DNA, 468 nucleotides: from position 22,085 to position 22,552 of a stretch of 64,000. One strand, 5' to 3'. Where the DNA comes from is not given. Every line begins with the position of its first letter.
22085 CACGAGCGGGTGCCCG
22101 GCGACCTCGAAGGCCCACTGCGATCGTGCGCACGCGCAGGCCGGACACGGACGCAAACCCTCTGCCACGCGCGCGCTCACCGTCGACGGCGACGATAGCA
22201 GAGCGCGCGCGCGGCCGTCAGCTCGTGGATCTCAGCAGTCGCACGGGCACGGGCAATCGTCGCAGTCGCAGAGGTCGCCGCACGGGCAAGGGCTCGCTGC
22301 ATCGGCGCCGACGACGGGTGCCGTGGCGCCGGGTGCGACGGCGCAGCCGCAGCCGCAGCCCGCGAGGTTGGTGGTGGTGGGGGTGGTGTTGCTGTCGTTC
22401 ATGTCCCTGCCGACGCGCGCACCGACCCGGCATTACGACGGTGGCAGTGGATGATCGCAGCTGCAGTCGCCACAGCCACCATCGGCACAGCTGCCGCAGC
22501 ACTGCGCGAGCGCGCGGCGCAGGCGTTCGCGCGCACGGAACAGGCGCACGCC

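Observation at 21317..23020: CorE-like Cys-rich ECF sigma factor followed by an unannotated 56-aa, 13-Cys metallothionein-like peptide and a zinc-ribbon methyltransferase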

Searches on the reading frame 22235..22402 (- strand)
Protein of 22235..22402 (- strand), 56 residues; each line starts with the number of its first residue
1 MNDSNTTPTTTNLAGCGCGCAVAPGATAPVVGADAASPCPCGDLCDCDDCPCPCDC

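Call 3: search_protein_families(library=pfam, proteins=[window:22235-22402:-], max_evalue=0.01)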
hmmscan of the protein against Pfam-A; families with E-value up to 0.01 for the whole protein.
seq(56 aa): 0 families

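Call 4: search_protein_families(library=ncbifam, proteins=[window:22235-22402:-], max_evalue=0.01)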
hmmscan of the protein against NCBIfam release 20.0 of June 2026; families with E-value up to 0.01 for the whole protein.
seq(56 aa): 0 families

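Call 6: find_homologous_proteins(query=window:22235-22402:-, max_evalue=10)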
Query seq(56 aa): no candidate shares three 5-residue words with the query. No homologue found.

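Call 19: search_protein_families(library=pfam, proteins=[window:22235-22402:-], max_evalue=10)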
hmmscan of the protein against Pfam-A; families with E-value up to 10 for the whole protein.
seq(56 aa): 0 families

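Call 20: search_protein_families(library=ncbifam, proteins=[window:22235-22402:-], max_evalue=10)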
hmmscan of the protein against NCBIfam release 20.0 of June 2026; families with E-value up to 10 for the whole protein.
seq(56 aa): 0 families

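Call 26: search_protein_representatives(protein=window:22235-22402:-)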
Query: 56 residues. Proteins with E-value up to 0.001 (for the whole library): 1; up to 1e-10: 0; up to 1e-30: 0. The best 1 are listed.
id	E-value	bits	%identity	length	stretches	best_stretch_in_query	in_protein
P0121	6.2e-04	36.1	32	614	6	16-53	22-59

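Call 28: find_homologous_proteins(query=A2, max_evalue=0.01)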
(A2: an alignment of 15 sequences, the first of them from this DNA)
Query A2 (15 sequences) (56 aa, profile of the alignment): 19 proteins with E <= 0.01 among 498 candidates.
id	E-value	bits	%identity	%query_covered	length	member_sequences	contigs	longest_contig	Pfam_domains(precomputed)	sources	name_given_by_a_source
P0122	7.0e-9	53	39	32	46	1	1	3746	-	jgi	jgi:hypothetical protein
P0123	8.0e-9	53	38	84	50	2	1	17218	-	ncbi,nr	ncbi:MAG: hypothetical protein KIT31_26925 [Deltaproteobacteria bacterium]|nr:hypothetical protein [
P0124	2.2e-8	52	42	55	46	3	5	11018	-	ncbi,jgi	ncbi:MAG: hypothetical protein ACJ783_15510 [Myxococcales bacterium]|jgi:hypothetical protein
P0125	3.2e-8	51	58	21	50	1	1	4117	-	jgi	-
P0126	9.8e-8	49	39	84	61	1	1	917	-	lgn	-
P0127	2.2e-7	48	38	38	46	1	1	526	-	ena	-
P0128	3.7e-7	48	32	84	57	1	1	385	-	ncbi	-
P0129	6.1e-7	47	41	30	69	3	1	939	-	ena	-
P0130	9.9e-7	46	75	14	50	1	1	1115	-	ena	-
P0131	1.0e-6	46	34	57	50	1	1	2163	-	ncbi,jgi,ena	-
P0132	1.1e-6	46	50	45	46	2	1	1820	-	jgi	-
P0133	1.9e-6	45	38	23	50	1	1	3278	-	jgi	jgi:hypothetical protein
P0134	6.5e-6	44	56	29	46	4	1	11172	-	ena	-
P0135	1.8e-5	42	39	32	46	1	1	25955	-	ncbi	-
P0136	1.9e-5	42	41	30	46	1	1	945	-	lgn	-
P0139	5.8e-5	41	50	21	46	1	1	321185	-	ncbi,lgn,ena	-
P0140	8.0e-5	40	40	27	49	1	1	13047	-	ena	-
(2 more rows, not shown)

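Call 30: find_encoding_contigs(protein=P0139, flank=3000, max_places=3)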
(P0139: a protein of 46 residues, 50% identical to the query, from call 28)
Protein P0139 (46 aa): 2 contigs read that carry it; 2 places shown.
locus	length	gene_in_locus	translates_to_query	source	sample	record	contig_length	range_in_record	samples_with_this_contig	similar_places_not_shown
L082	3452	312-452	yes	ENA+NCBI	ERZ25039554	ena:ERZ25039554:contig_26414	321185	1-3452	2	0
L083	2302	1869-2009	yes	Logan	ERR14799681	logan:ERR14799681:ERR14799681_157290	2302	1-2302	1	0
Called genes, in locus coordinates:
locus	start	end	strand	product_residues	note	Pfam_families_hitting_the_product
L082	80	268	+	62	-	-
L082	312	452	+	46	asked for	-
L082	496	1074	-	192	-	PF04542:Sigma70_r2, PF08281:Sigma70_r4_2 (weak)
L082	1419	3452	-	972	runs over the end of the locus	PF00069:Pkinase, PF07714:PK_Tyr_Ser-Thr, PF13414:TPR_11 (weak), PF13431:TPR_17 (faint)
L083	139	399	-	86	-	-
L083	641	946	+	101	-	PF01192:RNA_pol_Rpb6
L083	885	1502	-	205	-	PF13302:Acetyltransf_3, PF13420:Acetyltransf_4 (weak), PF00583:Acetyltransf_1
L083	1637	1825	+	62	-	-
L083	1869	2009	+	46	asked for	-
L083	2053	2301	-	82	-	?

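Call 31: find_encoding_contigs(protein=P0135, flank=3000, max_places=3)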
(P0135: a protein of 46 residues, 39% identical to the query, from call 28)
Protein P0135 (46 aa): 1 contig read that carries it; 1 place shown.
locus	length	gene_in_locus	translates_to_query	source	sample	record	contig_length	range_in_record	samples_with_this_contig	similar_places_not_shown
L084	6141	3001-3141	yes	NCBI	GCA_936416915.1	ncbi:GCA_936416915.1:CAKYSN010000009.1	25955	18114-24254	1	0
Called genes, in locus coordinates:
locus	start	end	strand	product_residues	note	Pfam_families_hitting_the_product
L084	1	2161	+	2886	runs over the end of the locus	PF10091:Glycoamylase, PF06165:GH94_b-supersand, PF17167:Glyco_hydro_94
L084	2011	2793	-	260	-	PF13302:Acetyltransf_3, PF00583:Acetyltransf_1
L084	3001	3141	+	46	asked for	-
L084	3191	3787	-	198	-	PF04542:Sigma70_r2, PF08281:Sigma70_r4_2 (weak)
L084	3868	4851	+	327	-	-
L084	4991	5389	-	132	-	PF00571:CBS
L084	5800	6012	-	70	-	-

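Call 32: find_encoding_contigs(protein=P0123, flank=3000, max_places=3)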
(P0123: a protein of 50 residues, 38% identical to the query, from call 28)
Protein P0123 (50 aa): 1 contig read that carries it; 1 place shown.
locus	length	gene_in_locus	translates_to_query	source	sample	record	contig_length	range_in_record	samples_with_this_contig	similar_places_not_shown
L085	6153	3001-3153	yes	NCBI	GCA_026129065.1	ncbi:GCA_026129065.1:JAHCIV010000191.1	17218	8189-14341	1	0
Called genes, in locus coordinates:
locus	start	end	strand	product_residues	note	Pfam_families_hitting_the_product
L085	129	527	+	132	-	PF05154:TM2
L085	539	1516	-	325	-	PF03150:CCP_MauG, PF21419:RoxA-like_Cyt-c (weak)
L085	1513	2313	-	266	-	PF20243:MbnP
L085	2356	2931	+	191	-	PF04542:Sigma70_r2, PF08281:Sigma70_r4_2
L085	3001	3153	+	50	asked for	-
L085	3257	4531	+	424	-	PF01965:DJ-1_PfpI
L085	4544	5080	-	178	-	PF08281:Sigma70_r4_2, PF04545:Sigma70_r4 (weak)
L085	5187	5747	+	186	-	-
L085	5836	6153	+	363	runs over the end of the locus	PF13442:Cytochrome_CBB3 (faint), PF00034:Cytochrom_C (weak)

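Call 54: search_solved_structures(query=A2, max_evalue=10, show_alignments=3)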
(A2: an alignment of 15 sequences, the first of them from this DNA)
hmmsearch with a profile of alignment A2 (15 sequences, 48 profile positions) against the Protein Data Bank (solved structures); distinct sequences matched with E-value up to 10: 9.
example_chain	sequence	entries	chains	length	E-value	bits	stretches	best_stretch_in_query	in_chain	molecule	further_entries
5ml1_A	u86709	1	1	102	0.029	17.5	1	10-43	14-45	Putative metallothionein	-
5mn3_A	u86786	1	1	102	0.14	15.3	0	10-43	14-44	domain-swapped metallothionein from Littorina Littorea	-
6qk5_A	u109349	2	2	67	0.14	15.3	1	18-48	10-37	Cadmium-metallothionein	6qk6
1t2y_A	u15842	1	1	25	0.86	12.8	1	16-39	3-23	Metallothionein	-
1m0j_A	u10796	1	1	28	1.3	12.2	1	15-43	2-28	metallothionein MT_nc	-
2l61_A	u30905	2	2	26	1.5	12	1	26-47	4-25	EC protein I/II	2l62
2mfp_A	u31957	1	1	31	3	11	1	26-47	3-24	EC protein I/II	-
1qjl_A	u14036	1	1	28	4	10.6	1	11-38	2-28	METALLOTHIONEIN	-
2kak_A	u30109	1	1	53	7.5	9.7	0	7-42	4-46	EC protein I/II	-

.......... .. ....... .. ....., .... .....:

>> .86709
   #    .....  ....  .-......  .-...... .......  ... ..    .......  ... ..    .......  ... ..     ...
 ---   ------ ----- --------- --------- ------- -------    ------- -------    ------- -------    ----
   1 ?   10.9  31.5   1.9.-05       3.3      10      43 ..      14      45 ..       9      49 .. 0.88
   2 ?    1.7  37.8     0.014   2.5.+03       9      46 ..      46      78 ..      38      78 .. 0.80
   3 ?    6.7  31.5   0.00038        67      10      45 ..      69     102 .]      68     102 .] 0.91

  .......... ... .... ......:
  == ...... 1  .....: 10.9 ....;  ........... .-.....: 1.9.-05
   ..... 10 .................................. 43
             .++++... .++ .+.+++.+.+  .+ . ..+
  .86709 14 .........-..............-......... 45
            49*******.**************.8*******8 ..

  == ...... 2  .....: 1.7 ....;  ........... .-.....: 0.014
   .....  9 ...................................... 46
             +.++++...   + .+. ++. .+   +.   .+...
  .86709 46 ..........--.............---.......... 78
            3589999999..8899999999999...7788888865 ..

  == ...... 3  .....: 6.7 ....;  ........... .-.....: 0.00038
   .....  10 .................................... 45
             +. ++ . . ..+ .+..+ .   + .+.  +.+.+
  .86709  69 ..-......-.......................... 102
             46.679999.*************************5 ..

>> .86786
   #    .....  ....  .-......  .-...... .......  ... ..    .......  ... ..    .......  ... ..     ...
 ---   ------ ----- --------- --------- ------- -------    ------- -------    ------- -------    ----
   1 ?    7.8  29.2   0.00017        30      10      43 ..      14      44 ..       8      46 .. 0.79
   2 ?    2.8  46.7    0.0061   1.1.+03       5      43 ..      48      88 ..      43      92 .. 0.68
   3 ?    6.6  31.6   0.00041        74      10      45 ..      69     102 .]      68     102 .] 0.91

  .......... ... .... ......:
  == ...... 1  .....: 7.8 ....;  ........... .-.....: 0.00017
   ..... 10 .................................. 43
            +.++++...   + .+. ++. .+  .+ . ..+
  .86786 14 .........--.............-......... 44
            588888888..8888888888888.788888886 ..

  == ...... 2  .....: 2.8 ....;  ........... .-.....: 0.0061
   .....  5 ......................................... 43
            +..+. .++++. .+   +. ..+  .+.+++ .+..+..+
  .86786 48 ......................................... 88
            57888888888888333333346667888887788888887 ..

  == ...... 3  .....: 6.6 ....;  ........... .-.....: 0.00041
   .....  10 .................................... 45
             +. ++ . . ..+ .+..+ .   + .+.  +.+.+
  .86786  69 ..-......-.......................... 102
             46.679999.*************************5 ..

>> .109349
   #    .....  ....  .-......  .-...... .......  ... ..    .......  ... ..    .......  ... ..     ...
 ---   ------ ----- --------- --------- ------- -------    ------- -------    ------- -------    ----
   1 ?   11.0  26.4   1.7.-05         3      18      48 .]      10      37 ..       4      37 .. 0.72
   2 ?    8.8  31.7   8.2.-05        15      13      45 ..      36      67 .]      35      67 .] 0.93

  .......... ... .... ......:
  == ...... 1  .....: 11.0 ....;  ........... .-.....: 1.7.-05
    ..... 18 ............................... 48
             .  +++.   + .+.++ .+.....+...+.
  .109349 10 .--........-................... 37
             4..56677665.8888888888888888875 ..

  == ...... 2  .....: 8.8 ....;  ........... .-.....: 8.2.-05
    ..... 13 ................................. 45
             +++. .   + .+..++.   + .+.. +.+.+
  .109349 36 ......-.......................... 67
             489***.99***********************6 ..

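Call 60: predict_structure(protein=window:22235-22402:-)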
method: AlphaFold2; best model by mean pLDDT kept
length: 56 residues; sequences in the alignment: 1
mean_pLDDT: 46.8   pTM: 0.21
mean pLDDT of the five models: 46.8, 46.0, 45.9, 44.9, 44.2
residues with pLDDT >= 90: 0; 70-90: 0; 50-70: 16; < 50: 40
segments of 3 or more residues with pLDDT < 50: 9-40, 43-45, 53-56
pLDDT, mean of each block of 10 residues (from residue 1): 56 41 43 46 50 44
secondary structure, 60 per line:
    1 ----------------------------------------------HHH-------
elements in order:

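Call 68: find_encoding_contigs(protein=P0140, flank=2500, max_places=2)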
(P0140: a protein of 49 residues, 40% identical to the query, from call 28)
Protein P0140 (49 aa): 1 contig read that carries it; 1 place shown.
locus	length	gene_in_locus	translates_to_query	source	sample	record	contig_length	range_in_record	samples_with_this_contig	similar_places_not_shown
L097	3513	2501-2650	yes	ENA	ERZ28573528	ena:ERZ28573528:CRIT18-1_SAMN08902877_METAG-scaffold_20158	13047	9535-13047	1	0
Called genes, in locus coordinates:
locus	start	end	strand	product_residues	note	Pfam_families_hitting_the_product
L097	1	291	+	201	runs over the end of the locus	-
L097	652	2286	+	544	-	PF05787:PhoX (weak)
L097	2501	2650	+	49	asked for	-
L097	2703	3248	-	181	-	PF04542:Sigma70_r2, PF08281:Sigma70_r4_2 (weak)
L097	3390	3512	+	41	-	?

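Call 69: find_encoding_contigs(protein=P0134, flank=2500, max_places=2)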
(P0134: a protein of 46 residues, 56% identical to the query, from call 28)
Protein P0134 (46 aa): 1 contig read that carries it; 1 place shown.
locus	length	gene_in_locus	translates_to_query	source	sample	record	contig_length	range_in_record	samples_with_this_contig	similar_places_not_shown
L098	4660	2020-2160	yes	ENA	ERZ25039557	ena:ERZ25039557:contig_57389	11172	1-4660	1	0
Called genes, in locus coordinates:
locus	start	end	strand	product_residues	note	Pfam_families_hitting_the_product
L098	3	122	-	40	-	?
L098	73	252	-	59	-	-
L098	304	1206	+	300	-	-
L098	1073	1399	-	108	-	PF13302:Acetyltransf_3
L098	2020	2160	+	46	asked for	-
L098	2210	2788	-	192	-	PF04542:Sigma70_r2, PF08281:Sigma70_r4_2 (weak)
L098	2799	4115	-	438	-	PF00109:ketoacyl-synt, PF02801:Ketoacyl-synt_C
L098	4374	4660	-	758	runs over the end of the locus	-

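Call 70: find_encoding_contigs(protein=P0125, flank=2500, max_places=2)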
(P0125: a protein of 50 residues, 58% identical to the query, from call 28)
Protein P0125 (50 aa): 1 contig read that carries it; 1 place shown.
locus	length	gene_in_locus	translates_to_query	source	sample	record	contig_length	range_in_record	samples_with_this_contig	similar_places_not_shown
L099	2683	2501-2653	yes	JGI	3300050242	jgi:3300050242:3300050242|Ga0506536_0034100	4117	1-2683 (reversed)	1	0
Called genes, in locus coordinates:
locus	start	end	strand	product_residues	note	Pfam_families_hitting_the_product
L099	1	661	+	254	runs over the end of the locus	PF13555:AAA_29 (weak), PF00005:ABC_tran, PF13304:AAA_21 (faint)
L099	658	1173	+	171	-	-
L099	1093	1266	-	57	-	-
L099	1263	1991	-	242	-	PF00230:MIP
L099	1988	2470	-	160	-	PF12840:HTH_20 (weak), PF01022:HTH_5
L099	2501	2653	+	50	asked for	-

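Call 71: find_encoding_contigs(protein=P0133, flank=2500, max_places=2)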
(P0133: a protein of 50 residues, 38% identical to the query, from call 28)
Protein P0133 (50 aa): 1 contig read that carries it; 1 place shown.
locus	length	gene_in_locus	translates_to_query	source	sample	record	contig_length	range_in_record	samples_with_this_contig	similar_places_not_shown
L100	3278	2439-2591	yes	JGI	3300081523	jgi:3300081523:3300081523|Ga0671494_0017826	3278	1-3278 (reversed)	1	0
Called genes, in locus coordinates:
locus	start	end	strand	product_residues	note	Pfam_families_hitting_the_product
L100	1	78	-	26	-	?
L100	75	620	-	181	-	-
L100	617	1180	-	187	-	-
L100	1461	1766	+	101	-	-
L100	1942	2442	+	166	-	-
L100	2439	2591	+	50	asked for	-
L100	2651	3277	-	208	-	?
